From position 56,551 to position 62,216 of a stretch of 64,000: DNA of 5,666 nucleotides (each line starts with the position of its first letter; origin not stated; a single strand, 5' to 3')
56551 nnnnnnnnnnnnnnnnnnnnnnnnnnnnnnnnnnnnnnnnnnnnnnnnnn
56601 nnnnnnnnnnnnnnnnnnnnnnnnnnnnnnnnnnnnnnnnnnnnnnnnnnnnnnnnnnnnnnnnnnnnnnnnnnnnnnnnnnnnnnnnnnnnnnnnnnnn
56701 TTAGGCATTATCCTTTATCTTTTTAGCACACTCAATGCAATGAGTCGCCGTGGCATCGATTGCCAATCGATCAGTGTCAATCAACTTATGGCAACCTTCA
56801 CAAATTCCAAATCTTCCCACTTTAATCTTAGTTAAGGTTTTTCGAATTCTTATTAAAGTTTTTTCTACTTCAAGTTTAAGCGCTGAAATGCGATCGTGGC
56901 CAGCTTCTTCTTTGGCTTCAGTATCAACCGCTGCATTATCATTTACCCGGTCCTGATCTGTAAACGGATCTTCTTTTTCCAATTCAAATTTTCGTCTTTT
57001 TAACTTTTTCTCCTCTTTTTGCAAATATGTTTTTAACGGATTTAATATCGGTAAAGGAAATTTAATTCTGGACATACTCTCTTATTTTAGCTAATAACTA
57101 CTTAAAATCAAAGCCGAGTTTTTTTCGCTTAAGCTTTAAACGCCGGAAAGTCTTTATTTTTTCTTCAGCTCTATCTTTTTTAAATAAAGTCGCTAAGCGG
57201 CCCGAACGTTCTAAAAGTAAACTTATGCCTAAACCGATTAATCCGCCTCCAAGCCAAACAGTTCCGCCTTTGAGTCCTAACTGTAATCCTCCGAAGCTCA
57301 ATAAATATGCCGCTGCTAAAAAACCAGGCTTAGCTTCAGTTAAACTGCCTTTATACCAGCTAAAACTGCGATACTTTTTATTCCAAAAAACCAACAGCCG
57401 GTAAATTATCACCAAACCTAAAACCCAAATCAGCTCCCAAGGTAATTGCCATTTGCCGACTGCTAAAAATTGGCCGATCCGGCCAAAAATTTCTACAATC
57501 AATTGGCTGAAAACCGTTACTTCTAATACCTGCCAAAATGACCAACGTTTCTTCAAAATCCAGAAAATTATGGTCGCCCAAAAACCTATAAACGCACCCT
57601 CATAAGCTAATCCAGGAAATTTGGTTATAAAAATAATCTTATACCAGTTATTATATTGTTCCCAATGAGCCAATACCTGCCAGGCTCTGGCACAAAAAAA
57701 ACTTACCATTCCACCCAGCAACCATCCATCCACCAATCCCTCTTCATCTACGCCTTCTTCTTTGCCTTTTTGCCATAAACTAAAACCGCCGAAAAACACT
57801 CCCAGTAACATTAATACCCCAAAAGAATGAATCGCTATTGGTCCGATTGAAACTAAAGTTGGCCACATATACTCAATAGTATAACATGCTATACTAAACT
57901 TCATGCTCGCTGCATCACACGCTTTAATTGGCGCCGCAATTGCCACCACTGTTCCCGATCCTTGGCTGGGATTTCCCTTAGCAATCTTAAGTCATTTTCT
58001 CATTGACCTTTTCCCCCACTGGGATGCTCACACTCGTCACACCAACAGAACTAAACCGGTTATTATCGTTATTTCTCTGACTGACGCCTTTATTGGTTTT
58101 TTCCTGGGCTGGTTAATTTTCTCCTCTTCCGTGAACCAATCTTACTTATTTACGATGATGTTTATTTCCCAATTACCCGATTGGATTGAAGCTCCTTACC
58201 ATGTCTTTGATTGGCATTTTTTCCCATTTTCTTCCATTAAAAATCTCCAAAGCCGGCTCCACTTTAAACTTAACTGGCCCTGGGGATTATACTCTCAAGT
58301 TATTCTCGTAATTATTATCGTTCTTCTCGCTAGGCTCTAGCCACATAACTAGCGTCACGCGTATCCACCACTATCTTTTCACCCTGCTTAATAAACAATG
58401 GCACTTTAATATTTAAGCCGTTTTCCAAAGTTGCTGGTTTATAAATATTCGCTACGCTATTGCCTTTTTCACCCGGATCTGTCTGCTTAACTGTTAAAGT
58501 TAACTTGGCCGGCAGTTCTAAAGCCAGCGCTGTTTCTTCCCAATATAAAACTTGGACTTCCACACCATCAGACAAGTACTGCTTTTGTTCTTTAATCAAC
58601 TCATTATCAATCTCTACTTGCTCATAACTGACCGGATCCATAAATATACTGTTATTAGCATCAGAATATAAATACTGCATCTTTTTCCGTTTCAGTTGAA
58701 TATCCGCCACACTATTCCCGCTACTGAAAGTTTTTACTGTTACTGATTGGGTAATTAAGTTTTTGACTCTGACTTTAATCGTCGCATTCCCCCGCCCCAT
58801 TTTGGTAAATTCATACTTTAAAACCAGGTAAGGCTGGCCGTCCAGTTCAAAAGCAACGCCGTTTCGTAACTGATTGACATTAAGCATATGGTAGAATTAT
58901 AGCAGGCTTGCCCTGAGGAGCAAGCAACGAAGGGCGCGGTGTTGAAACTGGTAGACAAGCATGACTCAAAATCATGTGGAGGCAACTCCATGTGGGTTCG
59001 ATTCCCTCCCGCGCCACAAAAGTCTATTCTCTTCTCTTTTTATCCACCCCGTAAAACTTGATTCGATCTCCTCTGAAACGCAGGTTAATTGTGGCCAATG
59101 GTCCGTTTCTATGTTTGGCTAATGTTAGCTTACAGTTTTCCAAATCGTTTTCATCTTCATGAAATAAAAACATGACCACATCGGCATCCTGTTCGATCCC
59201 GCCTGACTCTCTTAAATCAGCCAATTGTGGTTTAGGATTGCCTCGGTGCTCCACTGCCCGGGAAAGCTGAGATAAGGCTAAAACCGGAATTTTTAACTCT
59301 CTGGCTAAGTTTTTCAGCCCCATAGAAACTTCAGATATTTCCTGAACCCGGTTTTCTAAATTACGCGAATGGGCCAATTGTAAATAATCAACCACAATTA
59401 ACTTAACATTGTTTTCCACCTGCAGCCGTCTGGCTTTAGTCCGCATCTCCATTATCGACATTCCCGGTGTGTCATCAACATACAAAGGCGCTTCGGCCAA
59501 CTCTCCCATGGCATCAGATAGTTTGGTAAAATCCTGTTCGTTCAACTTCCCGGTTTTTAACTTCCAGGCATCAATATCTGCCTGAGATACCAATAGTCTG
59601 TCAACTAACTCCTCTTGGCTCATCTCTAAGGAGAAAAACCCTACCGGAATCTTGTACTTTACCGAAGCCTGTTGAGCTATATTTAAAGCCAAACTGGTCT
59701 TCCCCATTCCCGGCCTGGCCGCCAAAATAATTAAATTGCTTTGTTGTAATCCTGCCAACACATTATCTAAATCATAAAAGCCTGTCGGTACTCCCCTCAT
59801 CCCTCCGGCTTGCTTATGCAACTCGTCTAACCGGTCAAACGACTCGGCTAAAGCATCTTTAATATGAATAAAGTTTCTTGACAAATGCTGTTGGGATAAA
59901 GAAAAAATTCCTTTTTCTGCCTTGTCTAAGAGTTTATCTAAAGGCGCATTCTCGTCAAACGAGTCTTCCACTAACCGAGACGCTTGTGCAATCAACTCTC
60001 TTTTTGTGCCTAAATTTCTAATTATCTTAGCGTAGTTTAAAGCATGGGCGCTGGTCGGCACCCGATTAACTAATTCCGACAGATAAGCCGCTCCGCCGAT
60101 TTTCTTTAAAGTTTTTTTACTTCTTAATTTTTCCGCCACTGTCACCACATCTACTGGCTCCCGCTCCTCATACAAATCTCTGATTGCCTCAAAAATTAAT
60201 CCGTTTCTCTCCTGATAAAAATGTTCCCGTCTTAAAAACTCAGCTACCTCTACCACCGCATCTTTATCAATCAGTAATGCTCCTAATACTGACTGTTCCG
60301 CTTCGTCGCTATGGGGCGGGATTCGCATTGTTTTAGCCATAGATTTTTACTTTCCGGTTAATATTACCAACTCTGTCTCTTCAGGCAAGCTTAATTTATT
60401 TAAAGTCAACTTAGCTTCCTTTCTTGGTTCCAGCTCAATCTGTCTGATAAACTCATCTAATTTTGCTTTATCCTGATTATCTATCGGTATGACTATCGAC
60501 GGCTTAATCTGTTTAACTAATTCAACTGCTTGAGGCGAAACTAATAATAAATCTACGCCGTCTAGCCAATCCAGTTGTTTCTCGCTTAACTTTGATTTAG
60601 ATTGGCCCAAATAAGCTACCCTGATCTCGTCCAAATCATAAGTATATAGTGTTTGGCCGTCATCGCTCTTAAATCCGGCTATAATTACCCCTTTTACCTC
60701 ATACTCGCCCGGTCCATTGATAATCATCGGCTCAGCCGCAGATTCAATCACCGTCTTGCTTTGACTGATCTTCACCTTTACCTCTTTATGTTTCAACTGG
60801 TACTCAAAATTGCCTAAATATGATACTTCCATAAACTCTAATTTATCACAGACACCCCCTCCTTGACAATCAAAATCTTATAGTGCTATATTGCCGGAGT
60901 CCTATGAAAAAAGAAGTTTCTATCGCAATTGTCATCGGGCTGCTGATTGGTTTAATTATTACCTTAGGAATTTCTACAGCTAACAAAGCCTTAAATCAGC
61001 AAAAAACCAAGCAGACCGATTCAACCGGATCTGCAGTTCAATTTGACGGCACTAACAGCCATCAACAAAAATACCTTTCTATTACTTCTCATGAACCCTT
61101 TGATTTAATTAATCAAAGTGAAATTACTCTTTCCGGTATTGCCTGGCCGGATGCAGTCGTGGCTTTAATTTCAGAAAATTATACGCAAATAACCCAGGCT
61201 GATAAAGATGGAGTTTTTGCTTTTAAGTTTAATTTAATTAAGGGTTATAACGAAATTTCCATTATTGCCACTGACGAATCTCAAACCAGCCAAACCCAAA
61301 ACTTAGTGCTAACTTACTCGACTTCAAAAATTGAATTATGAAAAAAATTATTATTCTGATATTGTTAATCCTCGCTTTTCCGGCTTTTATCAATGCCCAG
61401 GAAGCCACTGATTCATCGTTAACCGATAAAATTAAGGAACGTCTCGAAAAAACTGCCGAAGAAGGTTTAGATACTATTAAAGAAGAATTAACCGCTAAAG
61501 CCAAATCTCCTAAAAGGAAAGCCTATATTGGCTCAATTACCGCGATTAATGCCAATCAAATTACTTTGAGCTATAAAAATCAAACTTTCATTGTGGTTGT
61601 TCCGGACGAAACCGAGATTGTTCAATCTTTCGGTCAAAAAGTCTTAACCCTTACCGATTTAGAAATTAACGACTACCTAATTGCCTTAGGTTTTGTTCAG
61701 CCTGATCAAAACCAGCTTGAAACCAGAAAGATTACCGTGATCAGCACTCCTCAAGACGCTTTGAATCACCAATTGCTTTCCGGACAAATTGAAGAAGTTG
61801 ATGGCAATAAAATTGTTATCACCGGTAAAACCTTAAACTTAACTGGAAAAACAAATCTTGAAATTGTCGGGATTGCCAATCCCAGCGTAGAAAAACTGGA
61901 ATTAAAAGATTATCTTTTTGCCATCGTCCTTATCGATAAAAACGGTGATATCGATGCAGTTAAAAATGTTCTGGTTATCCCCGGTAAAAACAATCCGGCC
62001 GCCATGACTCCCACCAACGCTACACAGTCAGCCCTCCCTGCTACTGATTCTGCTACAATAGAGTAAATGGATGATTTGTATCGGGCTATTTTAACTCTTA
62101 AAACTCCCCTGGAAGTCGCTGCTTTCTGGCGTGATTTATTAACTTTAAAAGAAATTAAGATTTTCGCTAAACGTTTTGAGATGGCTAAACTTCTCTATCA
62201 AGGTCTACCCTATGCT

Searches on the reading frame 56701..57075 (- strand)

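Call 66: search_protein_families(library=pfam, proteins=[window:56701-57075:-])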
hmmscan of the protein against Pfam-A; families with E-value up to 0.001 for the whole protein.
window:56701-57075:- (124 aa): 1 family
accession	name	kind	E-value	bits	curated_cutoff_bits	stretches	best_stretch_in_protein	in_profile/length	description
PF01258.23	zf-dskA_traR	-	8.4e-09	35.7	24.9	1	87-120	1-34/36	Prokaryotic dksA/traR C4-type zinc finger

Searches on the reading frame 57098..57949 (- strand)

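Call 66: search_protein_families(library=pfam, proteins=[window:57098-57949:-])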
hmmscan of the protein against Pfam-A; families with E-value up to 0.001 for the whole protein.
window:57098-57949:- (283 aa): 1 family
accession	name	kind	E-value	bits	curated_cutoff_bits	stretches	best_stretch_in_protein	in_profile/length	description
PF01790.23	LGT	-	2.9e-17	63.2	24.9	1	30-173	1-143/240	Prolipoprotein diacylglyceryl transferase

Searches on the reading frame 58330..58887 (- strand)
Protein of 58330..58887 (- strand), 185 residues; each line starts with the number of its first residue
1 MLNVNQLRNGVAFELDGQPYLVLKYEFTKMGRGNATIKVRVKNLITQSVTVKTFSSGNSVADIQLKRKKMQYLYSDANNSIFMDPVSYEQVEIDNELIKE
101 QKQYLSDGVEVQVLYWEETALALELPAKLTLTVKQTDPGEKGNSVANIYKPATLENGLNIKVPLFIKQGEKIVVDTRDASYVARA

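Call 66: search_protein_families(library=pfam, proteins=[window:58330-58887:-])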
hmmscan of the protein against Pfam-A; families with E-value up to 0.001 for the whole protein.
window:58330-58887:- (185 aa): 3 families
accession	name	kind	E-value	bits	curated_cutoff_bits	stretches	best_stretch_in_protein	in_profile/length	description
PF09285.17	Elong-fact-P_C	-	4.5e-24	84.4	25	1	130-184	2-56/56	Elongation factor P, C-terminal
PF08207.18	EFP_N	-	1e-19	70.7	23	1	4-60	2-58/58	Elongation factor P (EF-P) KOW-like domain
PF01132.26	EFP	-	1.8e-18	66.7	27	1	68-120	1-53/54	Elongation factor P (EF-P) OB domain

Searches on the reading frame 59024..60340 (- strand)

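Call 12: search_protein_families(library=pfam, proteins=[window:59024-60340:-])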
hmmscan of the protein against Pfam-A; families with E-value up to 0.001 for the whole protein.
window:59024-60340:- (438 aa): 5 families
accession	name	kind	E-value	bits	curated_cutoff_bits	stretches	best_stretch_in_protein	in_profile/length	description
PF03796.21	DnaB_C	-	1.6e-98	329.6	27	1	183-429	1-253/255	DnaB-like helicase C terminal domain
PF00772.26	DnaB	-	2.5e-36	124.3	23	1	8-108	2-102/103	DnaB-like helicase N terminal domain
PF13481.12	AAA_25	-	4.3e-12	46.5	27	1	197-359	28-190/195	AAA domain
PF06745.19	ATPase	-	1.9e-07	31.2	26.6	1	184-361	1-166/231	KaiC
PF20720.3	nSTAND3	-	0.00093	19.4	27.2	0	192-229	8-46/155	Novel STAND NTPase 3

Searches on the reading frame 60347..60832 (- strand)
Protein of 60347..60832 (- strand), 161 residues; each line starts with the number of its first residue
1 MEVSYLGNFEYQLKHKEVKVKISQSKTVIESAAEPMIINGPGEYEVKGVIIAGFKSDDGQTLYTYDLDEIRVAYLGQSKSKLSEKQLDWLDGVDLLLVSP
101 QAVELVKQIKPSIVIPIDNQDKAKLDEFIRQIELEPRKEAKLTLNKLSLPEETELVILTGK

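Call 12: search_protein_families(library=pfam, proteins=[window:60347-60832:-])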
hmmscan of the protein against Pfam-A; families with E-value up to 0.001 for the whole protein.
window:60347-60832:- (161 aa): 1 family
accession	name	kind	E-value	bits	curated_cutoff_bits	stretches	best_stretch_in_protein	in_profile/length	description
PF13483.12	Lactamase_B_3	-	3.2e-08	34.2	24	1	33-117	57-159/160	Beta-lactamase superfamily domain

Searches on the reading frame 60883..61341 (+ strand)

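Call 66: search_protein_families(library=pfam, proteins=[window:60883-61341:+])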
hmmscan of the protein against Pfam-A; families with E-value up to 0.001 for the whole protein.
window:60883-61341:+ (152 aa): 1 family
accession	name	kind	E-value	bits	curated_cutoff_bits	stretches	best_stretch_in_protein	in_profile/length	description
PF09136.16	Glucodextran_B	-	7.2e-06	26.3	27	1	65-140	3-76/83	Glucodextranase, domain B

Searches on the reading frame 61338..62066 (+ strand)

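Call 66: search_protein_families(library=pfam, proteins=[window:61338-62066:+])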
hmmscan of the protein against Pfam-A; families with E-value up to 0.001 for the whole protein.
window:61338-62066:+ (242 aa): 1 family
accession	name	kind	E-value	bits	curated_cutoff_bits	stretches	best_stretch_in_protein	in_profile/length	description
PF18914.6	DUF5666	-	0.00054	20.6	27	0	149-175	2-28/60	Domain of unknown function (DUF5666)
